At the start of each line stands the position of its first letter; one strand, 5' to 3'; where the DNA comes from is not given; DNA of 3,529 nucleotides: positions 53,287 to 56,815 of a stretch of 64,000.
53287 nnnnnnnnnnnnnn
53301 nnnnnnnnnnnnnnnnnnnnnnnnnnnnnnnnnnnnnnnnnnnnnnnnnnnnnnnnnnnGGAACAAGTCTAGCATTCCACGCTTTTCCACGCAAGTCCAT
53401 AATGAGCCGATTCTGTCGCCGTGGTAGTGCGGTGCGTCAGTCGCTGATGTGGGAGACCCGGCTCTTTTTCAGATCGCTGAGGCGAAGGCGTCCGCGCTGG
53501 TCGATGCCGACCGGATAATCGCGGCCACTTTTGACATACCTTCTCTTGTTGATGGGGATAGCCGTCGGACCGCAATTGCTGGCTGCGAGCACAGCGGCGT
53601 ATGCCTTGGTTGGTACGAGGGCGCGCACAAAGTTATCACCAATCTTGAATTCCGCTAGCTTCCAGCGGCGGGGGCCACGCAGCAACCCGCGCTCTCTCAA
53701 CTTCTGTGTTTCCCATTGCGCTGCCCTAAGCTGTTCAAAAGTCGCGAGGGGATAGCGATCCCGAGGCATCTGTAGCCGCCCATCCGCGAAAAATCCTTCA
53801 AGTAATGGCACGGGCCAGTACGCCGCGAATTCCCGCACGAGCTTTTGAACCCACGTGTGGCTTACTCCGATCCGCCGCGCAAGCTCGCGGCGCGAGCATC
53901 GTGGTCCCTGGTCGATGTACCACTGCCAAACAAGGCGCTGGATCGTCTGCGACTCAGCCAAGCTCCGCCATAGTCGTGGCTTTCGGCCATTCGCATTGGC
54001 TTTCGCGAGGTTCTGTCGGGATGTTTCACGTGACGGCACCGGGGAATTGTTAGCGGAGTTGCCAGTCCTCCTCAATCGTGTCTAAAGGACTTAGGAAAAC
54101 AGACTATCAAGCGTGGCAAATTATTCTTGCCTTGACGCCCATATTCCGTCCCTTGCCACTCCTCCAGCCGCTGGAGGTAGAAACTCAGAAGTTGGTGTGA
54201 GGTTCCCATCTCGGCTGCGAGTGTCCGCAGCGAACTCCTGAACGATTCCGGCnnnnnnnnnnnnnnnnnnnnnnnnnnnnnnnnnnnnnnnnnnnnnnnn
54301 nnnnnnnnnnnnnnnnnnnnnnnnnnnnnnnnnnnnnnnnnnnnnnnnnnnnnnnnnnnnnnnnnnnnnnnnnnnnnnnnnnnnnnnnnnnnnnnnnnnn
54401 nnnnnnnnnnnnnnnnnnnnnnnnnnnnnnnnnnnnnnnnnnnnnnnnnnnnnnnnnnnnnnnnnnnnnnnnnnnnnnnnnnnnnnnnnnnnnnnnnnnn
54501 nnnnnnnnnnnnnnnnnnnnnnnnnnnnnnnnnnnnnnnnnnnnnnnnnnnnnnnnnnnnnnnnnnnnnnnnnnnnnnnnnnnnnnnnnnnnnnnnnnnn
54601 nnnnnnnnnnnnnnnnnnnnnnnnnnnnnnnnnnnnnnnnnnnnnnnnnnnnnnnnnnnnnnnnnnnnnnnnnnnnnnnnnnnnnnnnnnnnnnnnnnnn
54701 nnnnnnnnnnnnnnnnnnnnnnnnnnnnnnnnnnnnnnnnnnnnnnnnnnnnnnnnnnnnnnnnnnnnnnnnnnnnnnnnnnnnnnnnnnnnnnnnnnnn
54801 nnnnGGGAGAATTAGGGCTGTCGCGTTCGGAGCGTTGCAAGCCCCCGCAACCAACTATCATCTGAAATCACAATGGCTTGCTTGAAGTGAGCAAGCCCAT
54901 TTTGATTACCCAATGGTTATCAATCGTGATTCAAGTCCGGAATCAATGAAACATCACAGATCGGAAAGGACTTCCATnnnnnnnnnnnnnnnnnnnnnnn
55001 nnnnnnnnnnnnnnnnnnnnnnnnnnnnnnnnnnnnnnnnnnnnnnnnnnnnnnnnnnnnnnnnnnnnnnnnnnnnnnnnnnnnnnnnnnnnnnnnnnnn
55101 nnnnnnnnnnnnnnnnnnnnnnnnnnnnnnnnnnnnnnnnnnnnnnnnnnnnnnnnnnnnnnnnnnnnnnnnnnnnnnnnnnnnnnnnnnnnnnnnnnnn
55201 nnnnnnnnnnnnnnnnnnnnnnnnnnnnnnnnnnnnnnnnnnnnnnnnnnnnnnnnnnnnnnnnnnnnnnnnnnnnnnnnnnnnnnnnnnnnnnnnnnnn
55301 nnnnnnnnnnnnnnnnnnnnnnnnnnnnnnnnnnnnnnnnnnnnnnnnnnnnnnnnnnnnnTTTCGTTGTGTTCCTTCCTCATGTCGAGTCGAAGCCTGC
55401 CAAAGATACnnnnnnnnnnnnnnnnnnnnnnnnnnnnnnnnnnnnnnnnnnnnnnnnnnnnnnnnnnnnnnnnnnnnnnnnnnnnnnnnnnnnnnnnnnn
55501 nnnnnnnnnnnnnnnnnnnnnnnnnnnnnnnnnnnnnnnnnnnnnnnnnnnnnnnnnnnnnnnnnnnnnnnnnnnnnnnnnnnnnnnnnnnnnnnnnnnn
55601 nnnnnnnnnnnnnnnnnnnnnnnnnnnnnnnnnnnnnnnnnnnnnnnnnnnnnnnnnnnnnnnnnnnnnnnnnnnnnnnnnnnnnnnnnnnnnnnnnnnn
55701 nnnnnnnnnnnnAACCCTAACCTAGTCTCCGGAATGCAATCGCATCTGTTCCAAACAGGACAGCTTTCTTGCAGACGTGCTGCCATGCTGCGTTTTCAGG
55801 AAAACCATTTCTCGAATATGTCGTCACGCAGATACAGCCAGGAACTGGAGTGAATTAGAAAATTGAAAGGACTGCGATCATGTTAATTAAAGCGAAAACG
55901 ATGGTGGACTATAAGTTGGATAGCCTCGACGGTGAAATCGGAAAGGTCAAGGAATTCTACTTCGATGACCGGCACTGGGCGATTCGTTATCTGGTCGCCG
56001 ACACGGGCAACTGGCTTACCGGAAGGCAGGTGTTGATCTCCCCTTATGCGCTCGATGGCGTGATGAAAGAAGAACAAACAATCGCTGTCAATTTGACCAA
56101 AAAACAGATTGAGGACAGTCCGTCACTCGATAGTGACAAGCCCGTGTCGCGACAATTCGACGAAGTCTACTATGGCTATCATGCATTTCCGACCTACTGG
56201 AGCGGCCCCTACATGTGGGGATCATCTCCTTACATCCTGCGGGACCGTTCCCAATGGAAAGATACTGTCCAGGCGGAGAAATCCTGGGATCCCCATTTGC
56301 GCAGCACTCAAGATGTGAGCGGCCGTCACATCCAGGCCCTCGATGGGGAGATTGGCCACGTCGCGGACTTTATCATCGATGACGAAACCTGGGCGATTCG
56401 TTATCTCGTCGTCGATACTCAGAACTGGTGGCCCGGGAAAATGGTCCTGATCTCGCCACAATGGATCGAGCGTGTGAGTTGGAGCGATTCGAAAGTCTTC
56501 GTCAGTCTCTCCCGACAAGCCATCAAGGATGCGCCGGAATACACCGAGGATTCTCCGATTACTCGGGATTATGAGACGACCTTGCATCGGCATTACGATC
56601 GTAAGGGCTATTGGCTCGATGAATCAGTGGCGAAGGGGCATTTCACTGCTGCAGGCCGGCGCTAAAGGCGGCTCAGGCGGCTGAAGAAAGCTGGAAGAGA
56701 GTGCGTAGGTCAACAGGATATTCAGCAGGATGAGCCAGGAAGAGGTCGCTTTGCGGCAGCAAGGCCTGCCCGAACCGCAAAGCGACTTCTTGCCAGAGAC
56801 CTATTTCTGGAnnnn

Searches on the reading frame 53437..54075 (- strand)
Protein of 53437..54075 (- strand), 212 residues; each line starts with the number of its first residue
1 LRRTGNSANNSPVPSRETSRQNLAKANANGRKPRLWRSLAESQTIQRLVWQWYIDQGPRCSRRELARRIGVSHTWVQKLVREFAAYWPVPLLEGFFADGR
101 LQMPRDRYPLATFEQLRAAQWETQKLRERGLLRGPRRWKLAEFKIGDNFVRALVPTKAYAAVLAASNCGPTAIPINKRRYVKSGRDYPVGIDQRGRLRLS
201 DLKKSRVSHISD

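Call 9: search_protein_families(library=pfam, proteins=[window:53437-54075:-], max_evalue=0.001)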
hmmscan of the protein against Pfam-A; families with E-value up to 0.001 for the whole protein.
window:53437-54075:- (212 aa): 0 families

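Call 39: search_protein_families(library=padloc, proteins=[window:53437-54075:-], max_evalue=0.001)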
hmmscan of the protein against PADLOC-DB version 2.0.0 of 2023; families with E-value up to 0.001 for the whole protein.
window:53437-54075:- (212 aa): 0 families

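Call 40: search_protein_families(library=phrogs, proteins=[window:53437-54075:-], max_evalue=0.001)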
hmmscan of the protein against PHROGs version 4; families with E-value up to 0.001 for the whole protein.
window:53437-54075:- (212 aa): 0 families

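Call 104: search_protein_families(library=ncbifam, proteins=[window:53437-54075:-], max_evalue=0.01)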
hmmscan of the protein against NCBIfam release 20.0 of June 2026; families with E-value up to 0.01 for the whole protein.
window:53437-54075:- (212 aa): 1 family
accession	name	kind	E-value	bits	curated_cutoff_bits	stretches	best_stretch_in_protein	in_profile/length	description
TIGR04381.1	HTH_TypR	domain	0.0013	18.7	30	1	61-83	23-45/49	TyrR/PhhR family helix-turn-helix DNA-binding protein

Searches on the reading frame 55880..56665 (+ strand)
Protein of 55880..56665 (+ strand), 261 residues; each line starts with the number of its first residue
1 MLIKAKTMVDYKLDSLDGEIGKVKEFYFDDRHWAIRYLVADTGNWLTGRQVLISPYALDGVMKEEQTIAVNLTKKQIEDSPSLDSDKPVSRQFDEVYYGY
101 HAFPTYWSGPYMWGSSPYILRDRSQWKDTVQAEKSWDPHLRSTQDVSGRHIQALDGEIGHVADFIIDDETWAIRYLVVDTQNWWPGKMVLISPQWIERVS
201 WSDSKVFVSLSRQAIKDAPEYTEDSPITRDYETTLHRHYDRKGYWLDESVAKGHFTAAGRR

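Call 9: search_protein_families(library=pfam, proteins=[window:55880-56665:+], max_evalue=0.001)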
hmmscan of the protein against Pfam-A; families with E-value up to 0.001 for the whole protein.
window:55880-56665:+ (261 aa): 1 family
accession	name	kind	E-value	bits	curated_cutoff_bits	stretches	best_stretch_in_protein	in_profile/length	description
PF05239.21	PRC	-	7.7e-11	42.3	21.2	1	19-76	21-77/78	PRC-barrel domain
